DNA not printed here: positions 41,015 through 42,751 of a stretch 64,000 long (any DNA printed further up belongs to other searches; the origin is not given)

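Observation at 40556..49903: AT-rich nine-gene envelope operon: YD/RHS-repeat mini-lipoproteins, OM beta-barrel, two polytopic membrane proteins including a PrsW-like protease, beta-helix lipoprotein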

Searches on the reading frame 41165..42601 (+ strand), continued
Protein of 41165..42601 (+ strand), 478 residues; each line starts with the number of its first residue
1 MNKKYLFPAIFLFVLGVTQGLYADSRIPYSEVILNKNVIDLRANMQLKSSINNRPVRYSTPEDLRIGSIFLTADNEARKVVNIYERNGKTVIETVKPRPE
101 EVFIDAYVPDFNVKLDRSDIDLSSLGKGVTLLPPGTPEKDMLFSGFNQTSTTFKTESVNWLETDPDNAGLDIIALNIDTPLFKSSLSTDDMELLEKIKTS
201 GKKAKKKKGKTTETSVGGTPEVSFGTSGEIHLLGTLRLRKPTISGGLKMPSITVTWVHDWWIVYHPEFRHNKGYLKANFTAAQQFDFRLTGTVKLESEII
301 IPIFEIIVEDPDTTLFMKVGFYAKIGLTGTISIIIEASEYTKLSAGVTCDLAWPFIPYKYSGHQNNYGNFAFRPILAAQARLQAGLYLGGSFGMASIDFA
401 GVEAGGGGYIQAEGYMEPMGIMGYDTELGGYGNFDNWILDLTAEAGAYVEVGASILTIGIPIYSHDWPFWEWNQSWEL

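Call 37: fold_search(model_id=the predicted structure, library=pdb)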
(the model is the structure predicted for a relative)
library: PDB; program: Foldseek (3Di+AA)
matches with E <= 10: 400; with E <= 0.001: 0
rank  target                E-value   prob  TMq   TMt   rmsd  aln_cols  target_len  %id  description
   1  9do6_F                1.3e-02  0.90  0.17  0.17  12.7       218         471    8  Membrane-spanning OlyA/PlyB pore complex focused refinement (released 2025-09-24)
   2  9do7_M                1.8e-02  0.87  0.17  0.17  11.7       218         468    7  Membrane-spanning OlyA/PlyB pore complex (released 2025-09-24)
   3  8b0g_C                4.2e-02  0.16  0.11  0.09  15.1       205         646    6  2C9, C5b9-CD59 structure (released 2023-02-22)
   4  4v2t_1                4.5e-02  0.35  0.14  0.14  14.5       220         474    8  Membrane embedded pleurotolysin pore with 13 fold symmetry (released 2015-02-18)
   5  4v2t_A                4.5e-02  0.35  0.14  0.14  14.5       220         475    8  Membrane embedded pleurotolysin pore with 13 fold symmetry (released 2015-02-18)
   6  8b0g_D                4.7e-02  0.60  0.15  0.14  13.4       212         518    7  2C9, C5b9-CD59 structure (released 2023-02-22)
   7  8b0h_D                7.5e-02  0.93  0.19  0.18  11.1       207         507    9  2C9, C5b9-CD59 cryoEM structure (released 2023-02-22)
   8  8xcj_A                7.9e-02  0.03  0.07  0.07  36.3       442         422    8  Open State of central tail fiber of bacteriophage lambda upon binding to LamB (gpJ713-LamB complex) (released 2024-05-01)
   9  4azl_A                8.3e-02  0.04  0.06  0.07  35.8       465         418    6  In meso structure of alginate transporter, AlgE, from Pseudomoas aeruginosa, PAO1, crystal form 2. (released 2013-07-03)
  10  4azl_B                8.7e-02  0.02  0.05  0.06  35.4       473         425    6  In meso structure of alginate transporter, AlgE, from Pseudomoas aeruginosa, PAO1, crystal form 2. (released 2013-07-03)
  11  8b0f_D                1.0e-01  0.66  0.15  0.14  16.6       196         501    9  CryoEM structure of C5b8-CD59 (released 2023-02-22)
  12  4q7g                  1.2e-01  0.06  0.07  0.11  33.1       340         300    7  1.7 Angstrom Crystal Structure of leukotoxin LukD from Staphylococcus aureus. (released 2014-05-07)
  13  9hjm_F                1.2e-01  0.05  0.08  0.09  34.0       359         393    9  Porphyromonas gingivalis BAM complex (released 2025-11-19)
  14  6u2s                  1.3e-01  0.06  0.07  0.11  33.3       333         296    7  Structure-based discovery of a novel small-molecule inhibitor of methicillin-resistant S. aureus (released 2020-03-25)
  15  8b0f_C                1.4e-01  0.18  0.12  0.10  13.8       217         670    5  CryoEM structure of C5b8-CD59 (released 2023-02-22)
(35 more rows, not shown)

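Call 40: find_encoding_contigs(protein=P0018, flank=10000, max_places=1)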
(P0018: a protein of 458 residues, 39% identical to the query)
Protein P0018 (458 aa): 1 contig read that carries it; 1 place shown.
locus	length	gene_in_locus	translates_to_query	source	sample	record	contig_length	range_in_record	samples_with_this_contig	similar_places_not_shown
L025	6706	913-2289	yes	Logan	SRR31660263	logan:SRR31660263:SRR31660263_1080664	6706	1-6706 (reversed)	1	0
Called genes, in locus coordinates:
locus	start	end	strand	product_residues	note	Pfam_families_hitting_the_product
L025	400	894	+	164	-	PF05593:RHS_repeat (faint)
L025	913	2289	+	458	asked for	-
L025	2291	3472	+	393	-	-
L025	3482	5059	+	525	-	-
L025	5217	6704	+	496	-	?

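Call 41: find_encoding_contigs(protein=P0019, flank=10000, max_places=1)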
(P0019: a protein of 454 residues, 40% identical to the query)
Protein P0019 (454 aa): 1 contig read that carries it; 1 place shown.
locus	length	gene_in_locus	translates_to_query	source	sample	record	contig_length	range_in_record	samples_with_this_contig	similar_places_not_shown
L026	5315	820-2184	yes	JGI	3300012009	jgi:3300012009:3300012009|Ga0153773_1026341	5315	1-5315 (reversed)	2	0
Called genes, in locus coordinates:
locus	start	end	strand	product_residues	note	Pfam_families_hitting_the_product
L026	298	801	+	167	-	PF05593:RHS_repeat (faint)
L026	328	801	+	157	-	PF05593:RHS_repeat (faint)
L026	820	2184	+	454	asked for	-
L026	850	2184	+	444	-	-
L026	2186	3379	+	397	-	-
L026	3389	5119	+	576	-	-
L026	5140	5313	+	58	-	?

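Call 52: search_solved_structures(query=A3, max_evalue=10)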
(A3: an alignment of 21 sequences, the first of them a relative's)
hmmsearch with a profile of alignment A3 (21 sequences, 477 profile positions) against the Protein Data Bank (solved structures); distinct sequences matched with E-value up to 10: 0.

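Call 77: search_protein_families(library=padloc, proteins=[window:41165-42601:+], max_evalue=0.01)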
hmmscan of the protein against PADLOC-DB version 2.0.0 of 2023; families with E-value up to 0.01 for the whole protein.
window:41165-42601:+ (478 aa): 0 families

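Call 79: search_protein_representatives(alignment_id=A3)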
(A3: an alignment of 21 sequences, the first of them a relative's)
Query: 21 sequences, 477 profile positions. Proteins with E-value up to 0.001 (for the whole library): 125; up to 1e-10: 61; up to 1e-30: 32. The best 125 are listed.
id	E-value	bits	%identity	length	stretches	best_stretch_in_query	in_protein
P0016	1.8e-201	686.4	-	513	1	3-477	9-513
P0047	2.1e-177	607.0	-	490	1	6-474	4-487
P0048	1.4e-159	548.3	-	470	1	10-476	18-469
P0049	1.1e-138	479.3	-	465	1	8-476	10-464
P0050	1.1e-133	462.8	-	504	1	13-477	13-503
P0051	2.8e-132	458.2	-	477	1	22-474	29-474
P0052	3.8e-129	447.9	-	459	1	5-477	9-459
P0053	1.1e-118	413.4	-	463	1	25-474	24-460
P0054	2.3e-116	405.8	-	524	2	196-476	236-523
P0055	1.8e-115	402.8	-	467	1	11-476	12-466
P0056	5.5e-98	345.1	-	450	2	219-471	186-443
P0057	2.5e-96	339.7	-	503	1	9-475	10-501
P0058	1.5e-95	337.1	-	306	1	5-296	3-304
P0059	2.6e-92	326.4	-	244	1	235-477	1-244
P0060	1.5e-90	320.6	-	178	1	299-477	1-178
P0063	2.0e-59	218.0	-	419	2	214-471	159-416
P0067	2.0e-49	185.0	-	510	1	1-470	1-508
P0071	4.2e-37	144.4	-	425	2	244-475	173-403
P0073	4.0e-36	141.1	-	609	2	242-472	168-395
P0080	1.1e-26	110.0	-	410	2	5-134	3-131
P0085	3.1e-22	95.3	-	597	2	242-471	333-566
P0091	3.2e-16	75.5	-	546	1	3-411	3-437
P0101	4.3e-12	61.9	-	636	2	4-212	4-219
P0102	1.5e-11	60.1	-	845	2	272-400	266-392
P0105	5.5e-11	58.2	-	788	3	214-383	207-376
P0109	3.3e-10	55.7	-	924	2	31-145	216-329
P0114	6.1e-10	54.8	-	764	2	271-407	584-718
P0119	1.0e-08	50.7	-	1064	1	54-402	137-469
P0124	3.3e-08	49.1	-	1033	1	28-256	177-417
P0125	4.5e-08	48.6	-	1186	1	29-342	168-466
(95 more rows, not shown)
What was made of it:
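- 41165..42601 (+): Gene C: a 478-aa secreted protein and the signature of the cassette. It has a conserved N-terminal domain (about 30-185), a charged variable linker, and a Gly-rich all-beta C-terminal domain (about 215-478) with very long strands. 125 clusters in a full HMM search (call 79).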

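Call 80: search_protein_families(library=pfam, proteins=[P0073, P0085, P0101, P0102, P0105, P0109, P0119, P0124, P0125, P0114], max_evalue=0.01)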
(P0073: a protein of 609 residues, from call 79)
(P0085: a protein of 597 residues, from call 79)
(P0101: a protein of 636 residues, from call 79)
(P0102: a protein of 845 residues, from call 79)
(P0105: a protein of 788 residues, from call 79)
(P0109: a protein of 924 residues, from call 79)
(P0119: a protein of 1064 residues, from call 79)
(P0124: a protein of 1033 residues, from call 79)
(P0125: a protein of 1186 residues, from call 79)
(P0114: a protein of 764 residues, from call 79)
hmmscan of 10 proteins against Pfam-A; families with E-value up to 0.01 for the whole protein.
P0073 (609 aa): 3 families
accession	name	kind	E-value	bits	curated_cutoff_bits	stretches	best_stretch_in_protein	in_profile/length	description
PF00754.31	F5_F8_type_C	-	5.3e-21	75.5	28.2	1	487-602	2-124/127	F5/8 type C domain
PF22633.2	F5_F8_type_C_2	-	5.9e-17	62.5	27.8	1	501-588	1-91/91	NedA-like, galactose-binding domain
PF09479.16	Flg_new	-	4.1e-10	40.1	27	1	405-473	3-65/65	Listeria-Bacteroides repeat domain (List_Bact_rpt)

P0085 (597 aa): 0 families

P0101 (636 aa): 0 families

P0102 (845 aa): 0 families

P0105 (788 aa): 0 families

P0109 (924 aa): 2 families
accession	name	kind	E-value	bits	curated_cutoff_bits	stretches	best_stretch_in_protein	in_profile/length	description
PF00041.27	fn3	-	0.00065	20.3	25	1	618-688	10-75/84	Fibronectin type III domain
PF16323.11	DUF4959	-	0.0012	19.6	32.9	1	605-696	15-103/106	Domain of unknown function (DUF4959)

P0119 (1064 aa): 0 families

P0124 (1033 aa): 2 families
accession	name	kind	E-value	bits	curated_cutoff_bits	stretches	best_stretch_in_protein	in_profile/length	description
PF13306.12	LRR_5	-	2.3e-28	99.1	27.7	2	881-983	10-109/127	BspA type Leucine rich repeat region (6 copies)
PF13855.12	LRR_8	-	0.00085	19.5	27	0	906-956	2-53/61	Leucine rich repeat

P0125 (1186 aa): 4 families
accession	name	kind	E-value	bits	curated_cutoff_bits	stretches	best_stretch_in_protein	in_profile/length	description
PF13306.12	LRR_5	-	1.2e-120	397.3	27.7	4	1019-1146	2-126/127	BspA type Leucine rich repeat region (6 copies)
PF13855.12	LRR_8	-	4.9e-13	49.1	27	0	738-780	13-56/61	Leucine rich repeat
PF05725.18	FNIP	-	2.6e-08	34.3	21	0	706-741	5-39/44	FNIP Repeat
PF10660.14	MitoNEET_N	-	0.00077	19.9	23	0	1100-1126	16-42/64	Iron-containing outer mitochondrial membrane protein N-terminus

P0114 (764 aa): 1 family
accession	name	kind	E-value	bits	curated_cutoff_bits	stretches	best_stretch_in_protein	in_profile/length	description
PF13385.13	Laminin_G_3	-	1.2e-26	94.1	27.6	1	75-220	3-149/151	Concanavalin A-like lectin/glucanases superfamily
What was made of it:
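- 41165..42601 (+): Remote relatives are fused to lectin, LRR and fn3 domains (call 80).
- Remote relatives of C carry lectin, LRR or fn3 domains after the C-like module (calls 79, 80). Remote C homologues are fused to discoidin (F5/8 type C), ConA-like and Flg_new domains (call 80). Remote C homologues carry target-binding-type domains: lectins and BspA-type LRRs (call 80).
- Tried and rejected: Remote homologues carry further domains after the C-like module (call 80).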

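Call 81: find_encoding_contigs(protein=P0071, flank=10000, max_places=2)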
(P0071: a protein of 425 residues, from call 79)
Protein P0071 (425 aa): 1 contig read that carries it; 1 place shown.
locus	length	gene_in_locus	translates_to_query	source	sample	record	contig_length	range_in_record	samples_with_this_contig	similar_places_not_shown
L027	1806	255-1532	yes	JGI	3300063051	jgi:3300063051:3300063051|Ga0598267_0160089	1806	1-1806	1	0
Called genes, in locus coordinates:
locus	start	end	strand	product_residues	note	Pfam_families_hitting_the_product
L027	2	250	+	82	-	?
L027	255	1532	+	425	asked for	-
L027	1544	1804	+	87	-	?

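Call 85: fold_search(model_id=the predicted structure, library=viral)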
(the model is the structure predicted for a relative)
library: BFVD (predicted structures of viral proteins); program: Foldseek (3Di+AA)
matches with E <= 10: 160; with E <= 0.001: 0
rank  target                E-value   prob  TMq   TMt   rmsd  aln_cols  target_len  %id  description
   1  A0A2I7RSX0            1.3e-01  0.23  0.11  0.25  16.3       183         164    8  (no name in the UniProt tables at hand)
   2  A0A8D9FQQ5            3.2e-01  0.04  0.08  0.05  39.4       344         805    8  TonB-dependent receptor SusC [uncultured marine phage]
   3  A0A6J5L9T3            3.6e-01  0.03  0.09  0.07  38.0       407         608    8  Autotransporter beta-domain containing protein [uncultured Caudovirales phage]
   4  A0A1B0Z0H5            3.6e-01  0.01  0.05  0.08  44.8       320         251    7  (no name in the UniProt tables at hand)
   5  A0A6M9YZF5            3.7e-01  0.04  0.08  0.06  34.1       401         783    4  (no name in the UniProt tables at hand)
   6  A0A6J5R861            5.1e-01  0.01  0.06  0.05  39.5       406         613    7  Autotransporter beta-domain containing protein [uncultured Caudovirales phage]
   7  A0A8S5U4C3            5.6e-01  0.08  0.09  0.12  23.9       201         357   10  Portal protein, Proximal tail tube, phi29, mature virion, VIRUS.3A [Podoviridae sp. ctZDN4]
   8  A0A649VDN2            6.3e-01  0.02  0.06  0.09  37.5       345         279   10  Major tail protein [Mycobacterium phage Indlulamithi]
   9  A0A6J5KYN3            6.6e-01  0.04  0.09  0.16  35.4       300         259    9  Major outer membrane, Legionella pneumophila [uncultured Caudovirales phage]
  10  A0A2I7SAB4            8.1e-01  0.02  0.06  0.09  33.3       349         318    7  (no name in the UniProt tables at hand)
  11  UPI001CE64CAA         8.5e-01  0.01  0.06  0.04  30.8       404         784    7  (no name look-up for this kind of identifier)
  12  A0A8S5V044            9.0e-01  0.35  0.08  0.12  15.8        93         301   14  MurNAc-LAA [Siphoviridae sp. ctBeL15]
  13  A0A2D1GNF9            9.9e-01  0.08  0.14  0.24  12.9       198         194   10  (no name in the UniProt tables at hand)
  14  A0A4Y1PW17            1.2e+00  0.05  0.07  0.17  28.6       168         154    8  (no name in the UniProt tables at hand)
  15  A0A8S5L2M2            1.4e+00  0.02  0.06  0.07  42.0       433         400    7  Maturation protein (Fragment) [ssRNA phage Gerhypos.1_24]
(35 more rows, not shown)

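Call 86: list_cluster_members(proteins=[P0063, P0073, P0080, P0091, P0102, P0119, P0124, P0125, P0114, P0067])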
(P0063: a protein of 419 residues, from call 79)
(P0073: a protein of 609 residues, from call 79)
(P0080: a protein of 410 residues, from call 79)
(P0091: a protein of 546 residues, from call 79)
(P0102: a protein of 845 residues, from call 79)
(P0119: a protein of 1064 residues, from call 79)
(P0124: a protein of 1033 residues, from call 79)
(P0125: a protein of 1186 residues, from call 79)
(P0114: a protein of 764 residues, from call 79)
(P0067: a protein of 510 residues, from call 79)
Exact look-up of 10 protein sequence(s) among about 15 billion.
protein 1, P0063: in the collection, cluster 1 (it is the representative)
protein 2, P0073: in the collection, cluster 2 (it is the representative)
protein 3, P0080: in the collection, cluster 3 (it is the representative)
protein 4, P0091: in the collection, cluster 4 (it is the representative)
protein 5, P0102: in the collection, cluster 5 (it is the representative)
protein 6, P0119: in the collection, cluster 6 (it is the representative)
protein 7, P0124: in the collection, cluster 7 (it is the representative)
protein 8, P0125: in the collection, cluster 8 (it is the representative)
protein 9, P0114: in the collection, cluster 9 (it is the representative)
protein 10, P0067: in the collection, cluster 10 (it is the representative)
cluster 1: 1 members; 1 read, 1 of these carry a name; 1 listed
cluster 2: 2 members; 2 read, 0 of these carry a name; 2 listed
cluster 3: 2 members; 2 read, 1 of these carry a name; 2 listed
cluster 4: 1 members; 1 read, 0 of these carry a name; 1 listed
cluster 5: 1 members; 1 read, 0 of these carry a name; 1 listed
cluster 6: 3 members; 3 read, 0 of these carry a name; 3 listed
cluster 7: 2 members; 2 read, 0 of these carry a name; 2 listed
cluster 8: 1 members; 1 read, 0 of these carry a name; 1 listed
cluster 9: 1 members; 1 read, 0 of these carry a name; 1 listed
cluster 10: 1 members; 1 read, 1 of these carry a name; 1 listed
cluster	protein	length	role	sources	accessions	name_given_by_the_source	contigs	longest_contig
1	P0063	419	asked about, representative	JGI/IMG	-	hypothetical protein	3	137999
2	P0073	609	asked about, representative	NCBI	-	-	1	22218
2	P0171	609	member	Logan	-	-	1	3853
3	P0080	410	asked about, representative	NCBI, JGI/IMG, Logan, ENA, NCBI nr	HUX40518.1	MAG TPA: hypothetical protein VMV83_05045 [Rectinemataceae bacterium] | hypothetical protein [Rectinemataceae bacterium]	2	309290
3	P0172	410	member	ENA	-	-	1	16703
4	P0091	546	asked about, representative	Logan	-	-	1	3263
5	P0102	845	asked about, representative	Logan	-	-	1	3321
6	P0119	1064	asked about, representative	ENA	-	-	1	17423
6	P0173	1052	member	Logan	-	-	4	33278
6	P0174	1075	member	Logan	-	-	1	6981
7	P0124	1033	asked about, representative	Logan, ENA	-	-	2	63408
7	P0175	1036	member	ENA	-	-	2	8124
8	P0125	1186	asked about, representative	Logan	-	-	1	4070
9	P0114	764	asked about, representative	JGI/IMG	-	-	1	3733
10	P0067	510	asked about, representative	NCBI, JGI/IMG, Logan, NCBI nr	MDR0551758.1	MAG: hypothetical protein LBG72_07040 [Spirochaetaceae bacterium] | hypothetical protein | hypothetical protein [Spirochaetaceae bacterium]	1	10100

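Call 87: find_encoding_contigs(protein=P0080, flank=10000, max_places=1)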
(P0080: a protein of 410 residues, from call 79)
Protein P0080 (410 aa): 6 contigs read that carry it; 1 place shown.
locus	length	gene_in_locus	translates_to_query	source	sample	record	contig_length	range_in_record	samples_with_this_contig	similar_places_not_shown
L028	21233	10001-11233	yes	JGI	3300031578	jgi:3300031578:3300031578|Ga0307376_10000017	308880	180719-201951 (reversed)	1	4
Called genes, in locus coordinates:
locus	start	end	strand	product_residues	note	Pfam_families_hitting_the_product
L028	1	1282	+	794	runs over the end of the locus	PF02743:dCache_1, PF00672:HAMP, PF07228:SpoIIE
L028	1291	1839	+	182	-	-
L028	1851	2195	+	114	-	PF01740:STAS (weak)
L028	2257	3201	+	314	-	PF00211:Guanylate_cyc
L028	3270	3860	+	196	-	-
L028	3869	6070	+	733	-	PF03412:Peptidase_C39, PF00664:ABC_membrane, PF00005:ABC_tran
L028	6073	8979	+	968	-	PF00664:ABC_membrane, PF00005:ABC_tran, PF02463:SMC_N (faint)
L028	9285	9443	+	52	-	-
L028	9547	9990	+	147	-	-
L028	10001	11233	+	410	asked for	-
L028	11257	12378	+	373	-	-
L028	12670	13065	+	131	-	PF00293:NUDIX, PF14815:NUDIX_4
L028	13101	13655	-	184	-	PF03449:GreA_GreB_N, PF01272:GreA_GreB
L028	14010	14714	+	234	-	PF14848:HU-DNA_bdg, PF14734:DUF4469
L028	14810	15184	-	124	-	PF01934:HepT-like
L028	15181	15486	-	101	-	PF01909:NTP_transf_2, PF18765:Polbeta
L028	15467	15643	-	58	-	-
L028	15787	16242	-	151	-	-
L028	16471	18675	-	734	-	PF13361:UvrD_C (faint), PF13604:AAA_30 (faint), PF13245:AAA_19 (weak), PF00580:UvrD-helicase (weak)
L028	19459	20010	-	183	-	-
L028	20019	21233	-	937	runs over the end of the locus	PF00211:Guanylate_cyc, PF00931:NB-ARC (weak), PF13424:TPR_12 (weak)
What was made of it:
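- The ancient B-C-D core exists without E or H (call 87).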
